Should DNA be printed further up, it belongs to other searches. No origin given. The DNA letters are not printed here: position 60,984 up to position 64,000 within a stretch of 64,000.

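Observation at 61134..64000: HlyB-like ABC exporter with a degenerate C39 (CLD) domain plus extra N-terminal domain abutting the giant-protein locus; gene runs off the window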

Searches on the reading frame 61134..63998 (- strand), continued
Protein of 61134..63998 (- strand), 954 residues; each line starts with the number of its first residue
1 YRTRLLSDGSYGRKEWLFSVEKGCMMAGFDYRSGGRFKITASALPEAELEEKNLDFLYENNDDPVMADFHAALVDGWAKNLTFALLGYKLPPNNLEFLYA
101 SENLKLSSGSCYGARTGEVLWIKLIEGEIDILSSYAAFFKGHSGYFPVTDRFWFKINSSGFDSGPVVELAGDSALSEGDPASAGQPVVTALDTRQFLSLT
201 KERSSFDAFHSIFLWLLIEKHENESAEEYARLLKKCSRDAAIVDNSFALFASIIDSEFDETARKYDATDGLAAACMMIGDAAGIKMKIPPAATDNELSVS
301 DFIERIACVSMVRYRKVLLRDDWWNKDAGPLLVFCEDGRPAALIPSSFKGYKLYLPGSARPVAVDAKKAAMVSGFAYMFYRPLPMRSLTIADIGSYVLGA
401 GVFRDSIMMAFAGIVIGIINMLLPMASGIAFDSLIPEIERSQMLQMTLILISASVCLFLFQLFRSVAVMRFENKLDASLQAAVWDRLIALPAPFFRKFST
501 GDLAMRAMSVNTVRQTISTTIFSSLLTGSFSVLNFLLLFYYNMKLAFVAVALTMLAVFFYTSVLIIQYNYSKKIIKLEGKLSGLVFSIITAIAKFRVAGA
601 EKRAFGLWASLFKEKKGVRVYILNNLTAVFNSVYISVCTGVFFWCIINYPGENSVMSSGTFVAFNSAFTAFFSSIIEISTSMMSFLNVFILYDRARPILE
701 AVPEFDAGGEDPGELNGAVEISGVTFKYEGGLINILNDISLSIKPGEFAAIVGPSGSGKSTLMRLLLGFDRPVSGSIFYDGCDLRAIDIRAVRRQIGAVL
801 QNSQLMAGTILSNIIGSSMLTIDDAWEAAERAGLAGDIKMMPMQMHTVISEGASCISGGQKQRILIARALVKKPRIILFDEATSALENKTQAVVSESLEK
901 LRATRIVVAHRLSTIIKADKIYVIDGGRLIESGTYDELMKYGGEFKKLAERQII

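Call 48: find_homologous_proteins(query=L081:7807-9984:+, max_evalue=1e-100)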
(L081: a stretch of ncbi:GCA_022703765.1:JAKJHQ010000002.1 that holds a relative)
Query L081:7807-9984:+ (725 aa): 7982 proteins with E <= 1e-100 among 8000 candidates; the best 120 are listed.
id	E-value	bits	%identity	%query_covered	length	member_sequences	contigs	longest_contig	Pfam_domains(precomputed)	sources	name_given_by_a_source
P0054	0.0e+0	1402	85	100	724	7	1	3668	PF00005.34,PF03412.22,PF00664.29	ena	-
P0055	0.0e+0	1392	84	100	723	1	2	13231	PF00005.34,PF03412.22,PF02463.26,PF00664.29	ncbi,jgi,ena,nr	ncbi:MAG TPA: NHLP family bacteriocin export ABC transporter peptidase/permease/ATPase subunit [Cand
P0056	0.0e+0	1383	83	100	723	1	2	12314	PF00005.34,PF03412.22,PF02463.26,PF00664.29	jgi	-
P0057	0.0e+0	1371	83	100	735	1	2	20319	PF00005.34,PF03412.22,PF00664.29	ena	-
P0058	0.0e+0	1342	82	97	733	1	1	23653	PF00005.34,PF03412.22,PF00664.29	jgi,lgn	jgi:NHLM bacteriocin system ABC transporter peptidase/ATP-binding protein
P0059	0.0e+0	1340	82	97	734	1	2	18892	PF00005.34,PF03412.22,PF00664.29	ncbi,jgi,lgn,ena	-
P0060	0.0e+0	1326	82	99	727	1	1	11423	PF00005.34,PF03412.22,PF00664.29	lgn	-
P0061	0.0e+0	1311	79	100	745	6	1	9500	PF00005.34,PF03412.22,PF02463.26,PF00664.29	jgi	-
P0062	0.0e+0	1226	73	99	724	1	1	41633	PF00005.34,PF03412.22,PF02463.26,PF00664.29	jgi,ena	-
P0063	0.0e+0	1181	72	100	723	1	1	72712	PF00005.34,PF13529.14,PF03412.22,PF00664.29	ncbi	-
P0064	0.0e+0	1059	100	66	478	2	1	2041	PF00005.34,PF02463.26,PF00664.29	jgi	-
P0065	5.3e-298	1008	62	100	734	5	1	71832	PF00005.34,PF03412.22,PF00664.29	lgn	-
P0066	1.5e-297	1007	62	99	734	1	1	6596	PF00005.34,PF03412.22,PF00664.29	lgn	-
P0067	1.7e-297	1007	62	99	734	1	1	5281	PF00005.34,PF03412.22,PF00664.29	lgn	-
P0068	6.3e-297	1005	61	98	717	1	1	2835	PF00005.34,PF13529.14,PF03412.22,PF00664.29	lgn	-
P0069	2.3e-296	1003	62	99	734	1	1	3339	PF00005.34,PF03412.22,PF00664.29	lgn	-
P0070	9.8e-296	1001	61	98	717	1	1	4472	PF00005.34,PF13529.14,PF03412.22,PF00664.29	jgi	jgi:NHLM bacteriocin system ABC transporter peptidase/ATP-binding protein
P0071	1.1e-295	1001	61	98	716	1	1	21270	PF00005.34,PF13529.14,PF03412.22,PF00664.29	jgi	jgi:NHLM bacteriocin system ABC transporter peptidase/ATP-binding protein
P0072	1.1e-294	997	61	98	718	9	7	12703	PF00005.34,PF13529.14,PF03412.22,PF00664.29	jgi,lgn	jgi:NHLM bacteriocin system ABC transporter peptidase/ATP-binding protein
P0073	1.0e-293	994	62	98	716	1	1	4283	PF00005.34,PF13529.14,PF03412.22,PF00664.29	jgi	-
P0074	1.5e-293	993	62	98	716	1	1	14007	PF00005.34,PF13529.14,PF03412.22,PF00664.29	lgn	-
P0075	2.1e-293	993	61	99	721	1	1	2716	PF00005.34,PF13529.14,PF03412.22,PF00664.29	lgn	-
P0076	2.3e-293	993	61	98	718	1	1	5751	PF00005.34,PF13529.14,PF03412.22,PF00664.29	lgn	-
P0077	2.4e-293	993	61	98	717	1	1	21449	PF00005.34,PF13529.14,PF03412.22,PF00664.29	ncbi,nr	ncbi:MAG: NHLP family bacteriocin export ABC transporter peptidase/permease/ATPase subunit [Desulfot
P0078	3.5e-293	992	60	98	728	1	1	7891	PF00005.34,PF03412.22,PF00664.29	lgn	-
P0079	5.5e-293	992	61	98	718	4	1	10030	PF00005.34,PF13529.14,PF03412.22,PF00664.29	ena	-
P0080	1.1e-292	991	61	99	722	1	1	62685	PF00005.34,PF13529.14,PF03412.22,PF00664.29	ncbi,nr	ncbi:MAG: NHLP family bacteriocin export ABC transporter peptidase/permease/ATPase subunit [Peptococ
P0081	2.4e-292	990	61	99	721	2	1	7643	PF00005.34,PF13529.14,PF03412.22,PF00664.29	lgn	-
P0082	3.0e-292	989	61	99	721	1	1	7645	PF00005.34,PF13529.14,PF03412.22,PF00664.29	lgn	-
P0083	5.6e-292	988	61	99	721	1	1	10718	PF00005.34,PF03412.22,PF00664.29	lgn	-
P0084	1.4e-291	987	62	99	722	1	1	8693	PF00005.34,PF03412.22,PF00664.29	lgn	-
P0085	7.1e-291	985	60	99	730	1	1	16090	PF00005.34,PF13529.14,PF03412.22,PF00664.29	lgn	-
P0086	7.2e-291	985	60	99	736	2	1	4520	PF00005.34,PF03412.22,PF00664.29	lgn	-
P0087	1.0e-290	984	62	98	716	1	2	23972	PF00005.34,PF13529.14,PF03412.22,PF00664.29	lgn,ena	-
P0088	1.5e-290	984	60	98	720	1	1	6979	PF00005.34,PF13529.14,PF03412.22,PF02463.26,PF00664.29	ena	-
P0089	3.3e-290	982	61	99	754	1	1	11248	PF00005.34,PF03412.22,PF00664.29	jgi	jgi:NHLM bacteriocin system ABC transporter peptidase/ATP-binding protein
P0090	3.6e-290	982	61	98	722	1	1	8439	PF00005.34,PF03412.22,PF00664.29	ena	-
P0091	3.9e-290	982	61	99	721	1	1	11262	PF00005.34,PF13529.14,PF03412.22,PF00664.29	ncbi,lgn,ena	-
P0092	5.1e-290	982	62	99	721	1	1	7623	PF00005.34,PF13529.14,PF03412.22,PF00664.29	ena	-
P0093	5.3e-290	982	60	98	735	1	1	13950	PF00005.34,PF03412.22,PF00664.29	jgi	jgi:NHLM bacteriocin system ABC transporter peptidase/ATP-binding protein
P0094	9.4e-290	981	61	98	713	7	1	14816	PF00005.34,PF13529.14,PF03412.22,PF00664.29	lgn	-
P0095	1.1e-289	981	62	99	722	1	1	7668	PF00005.34,PF03412.22,PF00664.29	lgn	-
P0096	1.7e-289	980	60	99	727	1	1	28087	PF00005.34,PF03412.22,PF00664.29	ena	-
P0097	3.4e-289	979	61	99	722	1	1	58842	PF00005.34,PF03412.22,PF00664.29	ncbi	ncbi:MAG: NHLP family bacteriocin export ABC transporter peptidase/permease/ATPase subunit [Bacillot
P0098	3.5e-289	979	59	100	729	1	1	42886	PF00005.34,PF13529.14,PF03412.22,PF00664.29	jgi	jgi:NHLM bacteriocin system ABC transporter peptidase/ATP-binding protein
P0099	3.9e-289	979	61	99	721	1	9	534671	PF00005.34,PF13529.14,PF03412.22,PF00664.29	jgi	-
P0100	3.9e-289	979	61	99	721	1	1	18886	PF00005.34,PF03412.22,PF00664.29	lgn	-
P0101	3.9e-289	979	61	99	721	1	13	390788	PF00005.34,PF13529.14,PF03412.22,PF00664.29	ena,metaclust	metaclust:\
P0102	6.0e-289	978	60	99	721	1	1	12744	PF00005.34,PF13529.14,PF03412.22,PF00664.29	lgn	-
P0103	1.4e-288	977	60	97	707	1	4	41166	PF00005.34,PF03412.22,PF00664.29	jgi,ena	jgi:NHLM bacteriocin system ABC transporter peptidase/ATP-binding protein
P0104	1.9e-288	977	60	99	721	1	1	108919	PF00005.34,PF13529.14,PF03412.22,PF00664.29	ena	-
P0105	2.4e-288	976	61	99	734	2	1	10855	PF00005.34,PF03412.22,PF00664.29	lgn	-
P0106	2.9e-288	976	59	99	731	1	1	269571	PF00005.34,PF13529.14,PF03412.22,PF00664.29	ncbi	-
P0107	3.1e-288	976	59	99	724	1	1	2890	PF00005.34,PF03412.22,PF00664.29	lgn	-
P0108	4.2e-288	975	61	98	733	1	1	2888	PF00005.34,PF03412.22,PF00664.29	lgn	-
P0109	4.6e-288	975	59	98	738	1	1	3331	PF00005.34,PF03412.22,PF00664.29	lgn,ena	-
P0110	4.8e-288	975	59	98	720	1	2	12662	PF00005.34,PF03412.22,PF00664.29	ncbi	-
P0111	6.1e-288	975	59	99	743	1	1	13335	PF00005.34,PF03412.22,PF00664.29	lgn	-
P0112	6.8e-288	975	59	99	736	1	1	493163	PF00005.34,PF03412.22,PF00664.29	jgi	-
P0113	7.8e-288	975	59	99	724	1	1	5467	PF00005.34,PF03412.22,PF00664.29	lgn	-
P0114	8.1e-288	975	59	99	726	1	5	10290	PF00005.34,PF03412.22,PF00664.29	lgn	-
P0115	1.1e-287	974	60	98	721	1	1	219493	PF00005.34,PF13529.14,PF03412.22,PF00664.29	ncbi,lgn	-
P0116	1.8e-287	973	61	99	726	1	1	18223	PF00005.34,PF03412.22,PF00664.29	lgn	-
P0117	2.3e-287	973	59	99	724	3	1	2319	PF00005.34,PF03412.22,PF00664.29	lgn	-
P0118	2.5e-287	973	58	100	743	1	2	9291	PF00005.34,PF03412.22,PF00664.29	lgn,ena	-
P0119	3.5e-287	972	60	99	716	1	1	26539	PF12385.15,PF00005.34,PF13529.14,PF03412.22,PF00664.29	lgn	-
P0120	4.3e-287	972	59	100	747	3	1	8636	PF00005.34,PF03412.22,PF00664.29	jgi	jgi:NHLM bacteriocin system ABC transporter peptidase/ATP-binding protein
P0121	5.0e-287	972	60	98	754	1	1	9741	PF00005.34,PF13529.14,PF03412.22,PF00664.29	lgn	-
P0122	5.9e-287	972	60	99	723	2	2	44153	PF00005.34,PF03412.22,PF00664.29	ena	-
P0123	6.5e-287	972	61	99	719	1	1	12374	PF00005.34,PF13529.14,PF03412.22,PF00664.29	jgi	jgi:NHLM bacteriocin system ABC transporter peptidase/ATP-binding protein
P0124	1.2e-286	971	60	99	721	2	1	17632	PF00005.34,PF13529.14,PF03412.22,PF00664.29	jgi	jgi:NHLM bacteriocin system ABC transporter peptidase/ATP-binding protein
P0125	1.3e-286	971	59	99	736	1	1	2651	PF00005.34,PF03412.22,PF00664.29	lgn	-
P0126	1.5e-286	970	60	98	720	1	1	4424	PF00005.34,PF03412.22,PF00664.29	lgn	-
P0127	1.6e-286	970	59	99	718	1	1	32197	PF00005.34,PF13529.14,PF03412.22,PF00664.29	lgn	-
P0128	1.7e-286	970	59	99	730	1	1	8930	PF00005.34,PF03412.22,PF00664.29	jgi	-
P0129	2.1e-286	970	59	99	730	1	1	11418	PF00005.34,PF03412.22,PF00664.29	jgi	-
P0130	3.0e-286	969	59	99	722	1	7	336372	PF00005.34,PF13529.14,PF03412.22,PF00664.29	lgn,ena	-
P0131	3.6e-286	969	60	99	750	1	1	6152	PF00005.34,PF03412.22,PF00664.29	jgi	jgi:NHLM bacteriocin system ABC transporter peptidase/ATP-binding protein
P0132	3.7e-286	969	60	99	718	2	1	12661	PF00005.34,PF13529.14,PF03412.22,PF00664.29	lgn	-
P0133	3.9e-286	969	59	99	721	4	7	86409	PF00005.34,PF13529.14,PF03412.22,PF00664.29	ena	-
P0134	5.7e-286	968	60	100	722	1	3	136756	PF00005.34,PF13529.14,PF03412.22,PF00664.29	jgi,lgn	jgi:NHLM bacteriocin system ABC transporter peptidase/ATP-binding protein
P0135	5.8e-286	968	59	98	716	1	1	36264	PF00005.34,PF13529.14,PF03412.22,PF00664.29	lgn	-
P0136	8.2e-286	968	59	99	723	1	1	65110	PF00005.34,PF03412.22,PF02463.26,PF00664.29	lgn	-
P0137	9.0e-286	968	59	99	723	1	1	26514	PF00005.34,PF13529.14,PF03412.22,PF00664.29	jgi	jgi:NHLM bacteriocin system ABC transporter peptidase/ATP-binding protein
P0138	9.4e-286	968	58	99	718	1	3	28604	PF00005.34,PF13529.14,PF03412.22,PF00664.29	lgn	-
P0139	1.1e-285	967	58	100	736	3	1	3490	PF00005.34,PF03412.22,PF00664.29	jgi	jgi:NHLM bacteriocin system ABC transporter peptidase/ATP-binding protein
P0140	1.2e-285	967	58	98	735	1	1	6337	PF00005.34,PF03412.22,PF00664.29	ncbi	-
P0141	1.3e-285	967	60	98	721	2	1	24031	PF00005.34,PF03412.22,PF00664.29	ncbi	ncbi:MAG: NHLP family bacteriocin export ABC transporter peptidase/permease/ATPase subunit [Thermota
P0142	1.3e-285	967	61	99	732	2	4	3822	PF00005.34,PF03412.22,PF00664.29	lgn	-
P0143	1.6e-285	967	60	99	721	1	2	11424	PF00005.34,PF13529.14,PF03412.22,PF00664.29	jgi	-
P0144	1.7e-285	967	60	99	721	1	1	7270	PF00005.34,PF13529.14,PF03412.22,PF00664.29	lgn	-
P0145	2.1e-285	967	60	99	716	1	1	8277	PF12385.15,PF00005.34,PF13529.14,PF03412.22,PF00664.29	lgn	-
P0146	2.1e-285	967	59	98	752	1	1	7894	PF00005.34,PF03412.22,PF00664.29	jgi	jgi:NHLM bacteriocin system ABC transporter peptidase/ATP-binding protein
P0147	2.6e-285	966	60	99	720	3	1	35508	PF00005.34,PF03412.22,PF00664.29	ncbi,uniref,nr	ncbi:type I secretion system ATPase, LssB family LapB [Desulfocucumis palustris]|uniref:Type I secre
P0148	2.7e-285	966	60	99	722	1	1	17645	PF00005.34,PF13529.14,PF03412.22,PF00664.29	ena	-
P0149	2.9e-285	966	58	99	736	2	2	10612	PF00005.34,PF03412.22,PF00664.29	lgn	-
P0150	3.1e-285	966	59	98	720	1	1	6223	PF00005.34,PF03412.22,PF00664.29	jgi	-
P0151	4.5e-285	965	60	98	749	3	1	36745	PF00005.34,PF03412.22,PF00664.29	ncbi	ncbi:MAG TPA: NHLP family bacteriocin export ABC transporter peptidase/permease/ATPase subunit [Long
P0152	4.7e-285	965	58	98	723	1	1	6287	PF00005.34,PF03412.22,PF00664.29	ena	-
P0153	4.7e-285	965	59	99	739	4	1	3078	PF00005.34,PF03412.22,PF00664.29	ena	-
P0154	4.8e-285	965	60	98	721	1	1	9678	PF00005.34,PF13529.14,PF03412.22,PF00664.29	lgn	-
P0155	5.0e-285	965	60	100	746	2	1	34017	PF00005.34,PF03412.22,PF00664.29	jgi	jgi:NHLM bacteriocin system ABC transporter peptidase/ATP-binding protein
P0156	5.2e-285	965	61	98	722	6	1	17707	PF00005.34,PF03412.22,PF00664.29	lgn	-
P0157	6.2e-285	965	60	99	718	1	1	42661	PF00005.34,PF03412.22,PF00664.29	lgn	-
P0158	8.9e-285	965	61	97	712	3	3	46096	PF00005.34,PF03412.22,PF00664.29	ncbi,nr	ncbi:MAG: NHLP family bacteriocin export ABC transporter peptidase/permease/ATPase subunit [Chlorofl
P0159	1.1e-284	964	59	99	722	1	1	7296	PF00005.34,PF13529.14,PF03412.22,PF02463.26,PF00664.29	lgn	-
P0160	1.3e-284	964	59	99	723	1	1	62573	PF00005.34,PF13529.14,PF03412.22,PF00664.29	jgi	jgi:NHLM bacteriocin system ABC transporter peptidase/ATP-binding protein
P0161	1.4e-284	964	59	99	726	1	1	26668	PF00005.34,PF13529.14,PF03412.22,PF00664.29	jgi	jgi:NHLM bacteriocin system ABC transporter peptidase/ATP-binding protein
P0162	1.5e-284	964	58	99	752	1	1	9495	PF00005.34,PF03412.22,PF00664.29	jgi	jgi:NHLM bacteriocin system ABC transporter peptidase/ATP-binding protein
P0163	1.8e-284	963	59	99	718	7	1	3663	PF00005.34,PF13529.14,PF03412.22,PF00664.29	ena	-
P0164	2.2e-284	963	59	99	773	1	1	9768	PF00005.34,PF03412.22,PF00664.29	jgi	jgi:NHLM bacteriocin system ABC transporter peptidase/ATP-binding protein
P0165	2.2e-284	963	59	98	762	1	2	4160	PF00005.34,PF03412.22,PF00664.29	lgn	-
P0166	2.2e-284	963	59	99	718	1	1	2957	PF00005.34,PF13529.14,PF03412.22,PF00664.29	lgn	-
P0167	2.6e-284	963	59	98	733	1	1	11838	PF00005.34,PF03412.22,PF00664.29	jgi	jgi:NHLM bacteriocin system ABC transporter peptidase/ATP-binding protein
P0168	2.7e-284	963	60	99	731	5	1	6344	PF00005.34,PF03412.22,PF00664.29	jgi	jgi:NHLM bacteriocin system ABC transporter peptidase/ATP-binding protein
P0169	3.4e-284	963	59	97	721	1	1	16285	PF00005.34,PF03412.22,PF00664.29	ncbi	ncbi:MAG: NHLP family bacteriocin export ABC transporter peptidase/permease/ATPase subunit [Desulfoc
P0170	4.0e-284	962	59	98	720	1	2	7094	PF00005.34,PF03412.22,PF00664.29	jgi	jgi:NHLM bacteriocin system ABC transporter peptidase/ATP-binding protein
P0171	6.1e-284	962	58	98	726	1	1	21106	PF12385.15,PF00005.34,PF13529.14,PF03412.22,PF00664.29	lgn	-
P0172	6.2e-284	962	59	99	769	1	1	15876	PF00005.34,PF03412.22,PF00664.29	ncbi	ncbi:MAG: NHLP family bacteriocin export ABC transporter peptidase/permease/ATPase subunit [Chlorofl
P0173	6.7e-284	962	60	99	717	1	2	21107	PF00005.34,PF13529.14,PF03412.22,PF02463.26,PF00664.29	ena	-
